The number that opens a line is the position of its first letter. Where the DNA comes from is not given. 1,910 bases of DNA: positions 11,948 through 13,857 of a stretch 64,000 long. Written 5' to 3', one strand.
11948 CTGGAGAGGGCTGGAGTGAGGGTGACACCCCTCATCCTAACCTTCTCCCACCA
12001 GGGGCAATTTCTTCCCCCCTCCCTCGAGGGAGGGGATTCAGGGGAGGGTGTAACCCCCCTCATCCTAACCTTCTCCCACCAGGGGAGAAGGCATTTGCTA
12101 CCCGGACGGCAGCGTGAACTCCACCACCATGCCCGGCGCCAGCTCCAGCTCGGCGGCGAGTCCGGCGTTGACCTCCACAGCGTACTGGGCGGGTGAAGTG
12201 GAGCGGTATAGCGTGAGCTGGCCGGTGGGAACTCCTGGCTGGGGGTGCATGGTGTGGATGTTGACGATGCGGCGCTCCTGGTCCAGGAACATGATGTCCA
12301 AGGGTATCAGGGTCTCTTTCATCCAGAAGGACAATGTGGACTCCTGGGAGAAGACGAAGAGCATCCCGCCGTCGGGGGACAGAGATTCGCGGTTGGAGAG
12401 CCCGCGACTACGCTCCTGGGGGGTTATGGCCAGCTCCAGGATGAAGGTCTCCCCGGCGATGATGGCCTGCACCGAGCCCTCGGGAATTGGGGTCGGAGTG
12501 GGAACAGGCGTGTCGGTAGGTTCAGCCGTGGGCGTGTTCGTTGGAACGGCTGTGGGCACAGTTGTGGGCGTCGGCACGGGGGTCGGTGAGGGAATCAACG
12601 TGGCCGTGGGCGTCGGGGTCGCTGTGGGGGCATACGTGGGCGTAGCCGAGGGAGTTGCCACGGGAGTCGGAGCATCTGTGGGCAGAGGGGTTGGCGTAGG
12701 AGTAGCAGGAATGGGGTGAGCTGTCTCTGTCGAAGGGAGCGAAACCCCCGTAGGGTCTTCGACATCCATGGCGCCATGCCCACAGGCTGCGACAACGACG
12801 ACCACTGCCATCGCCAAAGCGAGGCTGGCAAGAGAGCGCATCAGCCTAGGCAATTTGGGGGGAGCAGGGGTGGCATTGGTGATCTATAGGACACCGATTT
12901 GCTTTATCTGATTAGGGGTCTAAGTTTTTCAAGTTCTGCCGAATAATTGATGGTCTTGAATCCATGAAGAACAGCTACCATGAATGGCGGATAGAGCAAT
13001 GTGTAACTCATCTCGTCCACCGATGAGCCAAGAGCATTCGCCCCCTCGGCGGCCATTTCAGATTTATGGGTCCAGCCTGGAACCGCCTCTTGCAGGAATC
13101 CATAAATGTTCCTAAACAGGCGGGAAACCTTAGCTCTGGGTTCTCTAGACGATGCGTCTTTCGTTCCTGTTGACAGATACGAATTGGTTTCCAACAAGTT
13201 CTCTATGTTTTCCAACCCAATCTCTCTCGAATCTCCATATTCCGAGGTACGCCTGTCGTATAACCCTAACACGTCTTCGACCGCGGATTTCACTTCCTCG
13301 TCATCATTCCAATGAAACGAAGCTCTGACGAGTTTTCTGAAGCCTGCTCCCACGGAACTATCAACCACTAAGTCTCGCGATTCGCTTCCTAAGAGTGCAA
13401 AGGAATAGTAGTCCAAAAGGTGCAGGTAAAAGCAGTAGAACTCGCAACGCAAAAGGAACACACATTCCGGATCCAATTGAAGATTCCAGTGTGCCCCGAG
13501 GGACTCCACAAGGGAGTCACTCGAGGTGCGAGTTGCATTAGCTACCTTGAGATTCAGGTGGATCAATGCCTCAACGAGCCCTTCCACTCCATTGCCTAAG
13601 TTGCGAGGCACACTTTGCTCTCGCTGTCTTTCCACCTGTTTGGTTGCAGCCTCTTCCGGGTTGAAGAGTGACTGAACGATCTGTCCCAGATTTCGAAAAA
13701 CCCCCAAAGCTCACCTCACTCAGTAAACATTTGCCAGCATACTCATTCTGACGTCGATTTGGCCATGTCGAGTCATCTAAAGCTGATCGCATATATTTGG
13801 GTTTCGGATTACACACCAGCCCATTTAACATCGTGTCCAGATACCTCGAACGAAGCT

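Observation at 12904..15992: AT-richer co-oriented island next to the rRNA locus: J-domain/TM/repeat protein, phosphatase-like protein and a 267-aa unknown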

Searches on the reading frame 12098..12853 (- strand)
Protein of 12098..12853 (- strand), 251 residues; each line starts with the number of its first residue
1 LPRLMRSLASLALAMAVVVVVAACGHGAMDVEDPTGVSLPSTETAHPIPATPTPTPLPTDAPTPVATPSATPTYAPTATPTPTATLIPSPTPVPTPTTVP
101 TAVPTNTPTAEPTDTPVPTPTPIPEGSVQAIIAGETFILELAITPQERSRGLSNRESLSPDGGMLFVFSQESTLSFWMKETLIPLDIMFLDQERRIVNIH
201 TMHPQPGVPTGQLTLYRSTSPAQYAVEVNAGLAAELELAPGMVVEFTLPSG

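Call 7: search_protein_families(library=pfam, proteins=[window:12098-12853:-], max_evalue=0.1)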
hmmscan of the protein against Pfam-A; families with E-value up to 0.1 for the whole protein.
window:12098-12853:- (251 aa): 1 family
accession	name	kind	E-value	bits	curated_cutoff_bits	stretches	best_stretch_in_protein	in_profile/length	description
PF02643.20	DUF192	-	7.2e-30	103.4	27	1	139-246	3-96/96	Uncharacterized ACR, COG1430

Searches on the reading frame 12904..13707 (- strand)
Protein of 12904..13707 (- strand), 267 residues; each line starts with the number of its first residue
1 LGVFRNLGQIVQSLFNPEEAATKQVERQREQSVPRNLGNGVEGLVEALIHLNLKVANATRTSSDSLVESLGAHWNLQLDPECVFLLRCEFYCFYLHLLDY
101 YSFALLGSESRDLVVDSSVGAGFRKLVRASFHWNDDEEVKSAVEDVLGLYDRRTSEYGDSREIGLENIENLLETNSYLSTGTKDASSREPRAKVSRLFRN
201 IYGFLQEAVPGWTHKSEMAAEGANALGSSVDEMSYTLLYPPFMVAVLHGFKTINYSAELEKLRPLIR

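Call 7: search_protein_families(library=pfam, proteins=[window:12904-13707:-], max_evalue=0.1)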
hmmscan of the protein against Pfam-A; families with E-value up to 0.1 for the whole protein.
window:12904-13707:- (267 aa): 0 families

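Call 8: search_protein_families(library=ncbifam, proteins=[window:12904-13707:-], max_evalue=0.1)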
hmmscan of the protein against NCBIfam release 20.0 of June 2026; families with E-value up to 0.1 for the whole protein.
window:12904-13707:- (267 aa): 0 families

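Call 19: search_protein_families(library=padloc, proteins=[window:12904-13707:-], max_evalue=1)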
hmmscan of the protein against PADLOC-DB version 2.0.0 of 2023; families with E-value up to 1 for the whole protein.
window:12904-13707:- (267 aa): 0 families

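Call 20: search_protein_families(library=phrogs, proteins=[window:12904-13707:-], max_evalue=1)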
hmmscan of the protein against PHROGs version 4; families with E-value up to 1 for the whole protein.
window:12904-13707:- (267 aa): 1 family
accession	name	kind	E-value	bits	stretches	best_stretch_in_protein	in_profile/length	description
phrog_6864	-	unknown function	0.12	13.4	0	195-226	11-42/85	-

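Call 23: find_homologous_proteins(query=window:12904-13707:-, max_evalue=0.01)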
Query window:12904-13707:- (267 aa): 2 proteins with E <= 0.01 among 964 candidates.
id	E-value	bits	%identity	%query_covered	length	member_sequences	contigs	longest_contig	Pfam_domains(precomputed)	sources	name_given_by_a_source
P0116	1.6e-173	593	100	100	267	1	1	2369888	-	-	-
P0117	1.8e-5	43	73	15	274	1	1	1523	-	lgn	-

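Call 38: find_encoding_contigs(protein=P0117, flank=5000, max_places=3)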
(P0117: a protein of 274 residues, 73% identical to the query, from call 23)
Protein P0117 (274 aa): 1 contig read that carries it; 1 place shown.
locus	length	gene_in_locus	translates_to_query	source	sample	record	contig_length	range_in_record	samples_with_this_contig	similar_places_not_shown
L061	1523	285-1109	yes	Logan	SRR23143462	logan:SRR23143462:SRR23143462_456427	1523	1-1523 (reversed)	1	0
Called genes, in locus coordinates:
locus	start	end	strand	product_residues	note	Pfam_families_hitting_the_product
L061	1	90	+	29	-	?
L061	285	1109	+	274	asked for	-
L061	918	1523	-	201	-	?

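Call 44: search_protein_representatives(protein=window:12904-13707:-)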
Query: 267 residues. Proteins with E-value up to 0.001 (for the whole library): 24; up to 1e-10: 11; up to 1e-30: 1. The best 24 are listed.
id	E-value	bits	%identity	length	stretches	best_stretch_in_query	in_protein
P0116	4.9e-174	593.3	100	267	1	1-267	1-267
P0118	2.8e-24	102.6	34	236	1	42-267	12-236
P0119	3.2e-24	102.5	35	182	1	90-267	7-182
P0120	7.9e-19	84.8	29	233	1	63-256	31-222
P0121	1.4e-17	80.7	35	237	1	44-219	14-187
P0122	3.9e-17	79.3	33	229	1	42-267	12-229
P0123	6.5e-17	78.5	26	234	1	52-259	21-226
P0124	8.8e-17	78.1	34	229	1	56-231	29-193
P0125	1.6e-13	67.4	29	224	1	52-214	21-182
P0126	2.1e-13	67.0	28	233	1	62-260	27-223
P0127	9.3e-11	58.4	34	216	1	50-210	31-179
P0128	1.7e-10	57.5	32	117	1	34-133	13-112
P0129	1.8e-10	57.4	34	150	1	44-145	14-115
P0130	3.8e-10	56.3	33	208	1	42-235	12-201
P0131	1.3e-09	54.6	35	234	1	78-215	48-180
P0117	5.7e-06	42.7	72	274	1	1-39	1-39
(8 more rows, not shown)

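Call 46: find_encoding_contigs(protein=P0118, flank=6000, max_places=3)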
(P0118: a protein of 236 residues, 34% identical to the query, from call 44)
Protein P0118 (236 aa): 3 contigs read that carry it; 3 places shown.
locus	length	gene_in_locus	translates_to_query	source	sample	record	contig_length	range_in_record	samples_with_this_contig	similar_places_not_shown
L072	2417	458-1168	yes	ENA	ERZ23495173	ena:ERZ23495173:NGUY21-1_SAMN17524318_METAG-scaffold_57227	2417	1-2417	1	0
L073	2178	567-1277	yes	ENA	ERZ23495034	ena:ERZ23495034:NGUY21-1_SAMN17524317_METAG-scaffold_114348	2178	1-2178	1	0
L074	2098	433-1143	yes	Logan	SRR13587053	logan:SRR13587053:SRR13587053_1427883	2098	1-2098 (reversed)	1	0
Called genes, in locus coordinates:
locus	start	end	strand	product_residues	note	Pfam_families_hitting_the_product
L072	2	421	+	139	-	?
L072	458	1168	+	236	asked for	-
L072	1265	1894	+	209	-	-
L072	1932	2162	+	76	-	PF10049:DUF2283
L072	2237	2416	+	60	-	?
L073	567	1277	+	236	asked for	-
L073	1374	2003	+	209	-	-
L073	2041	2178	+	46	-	?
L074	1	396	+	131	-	?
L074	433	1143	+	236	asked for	-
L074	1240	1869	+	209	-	-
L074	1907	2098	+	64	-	?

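Call 47: search_protein_families(library=pfam, alignment_id=A2, max_evalue=0.1)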
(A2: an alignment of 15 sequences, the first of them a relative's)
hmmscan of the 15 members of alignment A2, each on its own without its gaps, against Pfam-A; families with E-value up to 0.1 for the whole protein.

A. member 1, P0116 (267 aa): 0 families

B. families by the number of members that match (of 15 scanned): 4 families
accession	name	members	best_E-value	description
PF04528.19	Adeno_E4_34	1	0.064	Adenovirus early E4 34 kDa protein conserved region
PF09281.16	Taq-exonuc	1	0.076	Taq polymerase, exonuclease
PF01887.21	SAM_HAT_N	1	0.095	SAM hydroxide adenosyltransferase N-terminal domain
PF24376.1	DUF7532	1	0.097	Family of unknown function (DUF7532)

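Call 70: predict_structure(alignment_id=A2)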
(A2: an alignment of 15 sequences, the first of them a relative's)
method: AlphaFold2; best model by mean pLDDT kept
length: 267 residues; sequences in the alignment: 15
mean_pLDDT: 85.6   pTM: 0.81
mean pLDDT of the five models: 85.6, 83.6, 83.2, 83.1, 82.3
residues with pLDDT >= 90: 182; 70-90: 35; 50-70: 33; < 50: 17
segments of 3 or more residues with pLDDT < 50: 1-11
pLDDT, mean of each block of 10 residues (from residue 1): 42 53 67 55 91 94 97 95 96 96 94 91 89 88 95 92 71 63 90 95 95 96 97 95 93 92 91
secondary structure, 60 per line:
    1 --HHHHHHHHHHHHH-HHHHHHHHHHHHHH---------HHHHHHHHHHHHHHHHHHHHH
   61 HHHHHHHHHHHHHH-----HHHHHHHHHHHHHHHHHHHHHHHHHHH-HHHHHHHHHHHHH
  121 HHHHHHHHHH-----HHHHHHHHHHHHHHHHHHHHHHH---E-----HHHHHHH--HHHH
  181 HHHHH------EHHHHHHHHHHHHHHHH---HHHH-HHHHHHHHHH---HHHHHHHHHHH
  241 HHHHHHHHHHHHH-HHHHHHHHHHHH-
elements in order: H3-15 H17-30 H40-74 H80-106 H108-130 H136-158 H168-174 H177-185 H193-208 H212-215 H217-226 H230-253 H255-266

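Call 73: fold_search(model_id=the predicted structure, library=pdb)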
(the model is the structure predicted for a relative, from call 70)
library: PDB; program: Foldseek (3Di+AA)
matches with E <= 10: 433; with E <= 0.001: 0
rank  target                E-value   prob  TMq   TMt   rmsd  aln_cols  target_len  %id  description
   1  4tql_B                3.8e-01  0.14  0.15  0.17  33.5       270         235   14  Computationally designed three helix bundle (released 2014-10-15)
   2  4tql_A                4.0e-01  0.13  0.15  0.17  34.7       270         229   12  Computationally designed three helix bundle (released 2014-10-15)
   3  9mg8_B                6.0e-01  0.11  0.18  0.15  23.1       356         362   13  Crystal Structure of b-iTHR-110 (released 2025-12-17)
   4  7udm_A                8.1e-01  0.10  0.18  0.17  24.3       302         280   12  Crystal structure of designed helical repeat protein RPB_PLP1_R6 in alternative conformation 1 (with peptide) (released 2023-03-22)
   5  7b03_A                8.5e-01  0.09  0.15  0.17  17.8       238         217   10  Cryo-EM structure of the green-light absorbing proteorhodopsin (released 2021-06-16)
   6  4mu6                  9.7e-01  0.07  0.13  0.12  40.9       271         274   11  Crystal Structure of the N-terminal domain of Effector Protein LegC3 from Legionella pneumophila (released 2013-12-11)
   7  6h2e_Q                1.1e+00  0.08  0.14  0.14  29.3       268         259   11  Structure of the soluble AhlC of the tripartite alpha-pore forming toxin, AHL, from Aeromonas hydrophila. (released 2019-07-10)
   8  7udn_B                1.1e+00  0.08  0.15  0.14  23.6       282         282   12  Crystal structure of designed helical repeat protein RPB_PLP1_R6 in alternative conformation 2 (released 2023-03-22)
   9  6iv3_A                1.1e+00  0.06  0.13  0.13  29.0       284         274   12  Crystal structure of a bacterial Bestrophin homolog from Klebsiella pneumoniae with a mutation W252A (released 2019-11-13)
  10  6h2e_P                1.2e+00  0.08  0.15  0.15  30.5       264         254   11  Structure of the soluble AhlC of the tripartite alpha-pore forming toxin, AHL, from Aeromonas hydrophila. (released 2019-07-10)
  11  8etq                  1.2e+00  0.08  0.16  0.16  18.8       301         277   14  Designed pentafoil knot protein folded into a trefoil knot (released 2023-10-25)
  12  6mrt_A                1.2e+00  0.07  0.13  0.13  30.2       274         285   12  12-meric ClyA pore complex (released 2019-05-15)
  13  7udm_B                1.3e+00  0.08  0.16  0.15  24.9       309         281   12  Crystal structure of designed helical repeat protein RPB_PLP1_R6 in alternative conformation 1 (with peptide) (released 2023-03-22)
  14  7b5d_A                1.3e+00  0.10  0.19  0.08  20.3       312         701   11  Structure of calcium-free mTMEM16A(ac)-I551A chloride channel at 3.3 A resolution (released 2021-02-10)
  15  9jr0_B                1.3e+00  0.09  0.17  0.09  18.6       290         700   11  GABA-DGABAB-Gi-complex (released 2025-10-22)
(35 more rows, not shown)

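Call 76: fold_search(model_id=the predicted structure, library=viral)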
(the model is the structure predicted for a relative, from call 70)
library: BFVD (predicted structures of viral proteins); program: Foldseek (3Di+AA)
matches with E <= 10: 277; with E <= 0.001: 0
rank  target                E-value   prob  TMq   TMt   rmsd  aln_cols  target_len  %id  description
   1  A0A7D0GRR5            3.3e-01  0.33  0.23  0.22  26.4       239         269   14  (no name in the UniProt tables at hand)
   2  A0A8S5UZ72            6.2e-01  0.08  0.14  0.07  37.4       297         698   14  Spherulation-specific family 4 [Siphoviridae sp. ctPNJ4]
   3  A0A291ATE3            7.5e-01  0.14  0.22  0.18  29.5       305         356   11  Uncharacterized protein [Pandoravirus salinus]
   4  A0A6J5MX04            7.5e-01  0.06  0.14  0.10  42.6       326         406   14  Intramolecular chaperone auto-processing domain containing protein [uncultured Caudovirales phage]
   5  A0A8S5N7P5            8.2e-01  0.09  0.15  0.09  25.5       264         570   12  Minor capsid protein [Siphoviridae sp. ctnN38]
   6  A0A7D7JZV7            8.2e-01  0.07  0.12  0.07  38.5       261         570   11  (no name in the UniProt tables at hand)
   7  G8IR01                9.3e-01  0.12  0.19  0.08  22.0       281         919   10  MuF-like minor capsid protein [Mycobacterium phage Fionnbharth]
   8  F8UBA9                9.3e-01  0.08  0.13  0.15  25.0       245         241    8  (no name in the UniProt tables at hand)
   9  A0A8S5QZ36            9.3e-01  0.08  0.15  0.09  21.6       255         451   12  Minor capsid protein [Siphoviridae sp. cttWj13]
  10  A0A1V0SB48            9.3e-01  0.08  0.16  0.07  19.7       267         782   11  Uncharacterized protein [Catovirus CTV1]
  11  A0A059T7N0            9.3e-01  0.07  0.15  0.06  31.2       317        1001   10  Tail tape measure protein [Listeria phage LP-114]
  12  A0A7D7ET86            9.7e-01  0.08  0.15  0.11  19.5       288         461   12  (no name in the UniProt tables at hand)
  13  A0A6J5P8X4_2          9.7e-01  0.06  0.13  0.06  30.9       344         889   12  Tape measure protein [uncultured Caudovirales phage]
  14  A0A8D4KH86            1.0e+00  0.18  0.23  0.17  24.1       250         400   14  (no name in the UniProt tables at hand)
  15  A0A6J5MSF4            1.0e+00  0.09  0.18  0.11  45.3       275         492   13  Uncharacterized protein [uncultured Caudovirales phage]
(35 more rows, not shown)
